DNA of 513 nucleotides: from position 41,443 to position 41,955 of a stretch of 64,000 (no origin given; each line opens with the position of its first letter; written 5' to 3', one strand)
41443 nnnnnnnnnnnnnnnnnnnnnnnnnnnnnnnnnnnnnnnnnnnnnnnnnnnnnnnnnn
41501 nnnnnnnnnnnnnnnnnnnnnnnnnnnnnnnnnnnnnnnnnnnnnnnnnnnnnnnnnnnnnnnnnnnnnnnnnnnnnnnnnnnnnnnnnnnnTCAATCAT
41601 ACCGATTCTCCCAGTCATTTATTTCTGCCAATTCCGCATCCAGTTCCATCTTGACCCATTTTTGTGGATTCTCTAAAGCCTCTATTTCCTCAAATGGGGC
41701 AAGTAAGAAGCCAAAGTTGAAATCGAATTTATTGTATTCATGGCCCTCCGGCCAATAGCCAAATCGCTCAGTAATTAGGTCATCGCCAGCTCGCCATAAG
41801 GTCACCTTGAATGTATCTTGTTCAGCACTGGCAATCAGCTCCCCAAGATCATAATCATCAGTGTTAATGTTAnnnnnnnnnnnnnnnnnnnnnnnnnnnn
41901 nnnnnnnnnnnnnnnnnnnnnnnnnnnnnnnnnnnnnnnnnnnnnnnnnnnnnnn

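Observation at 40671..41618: Stand-alone patatin-like phospholipase inside the prophage early region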

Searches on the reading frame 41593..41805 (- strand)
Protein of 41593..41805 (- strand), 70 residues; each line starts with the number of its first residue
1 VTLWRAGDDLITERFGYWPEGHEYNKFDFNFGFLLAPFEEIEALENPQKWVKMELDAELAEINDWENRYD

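Call 41: search_protein_families(library=phrogs, proteins=[window:41593-41805:-], max_evalue=0.001)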
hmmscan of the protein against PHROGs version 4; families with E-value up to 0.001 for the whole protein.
window:41593-41805:- (70 aa): 0 families

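Call 68: search_protein_families(library=pfam, proteins=[window:41593-41805:-], max_evalue=0.05)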
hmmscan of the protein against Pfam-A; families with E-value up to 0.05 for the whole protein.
window:41593-41805:- (70 aa): 0 families
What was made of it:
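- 41593..41805 (-): Upstream 70-aa ORF of unknown function whose stop overlaps the patatin start (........). It has no Pfam or PHROG match (calls 41, 68).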
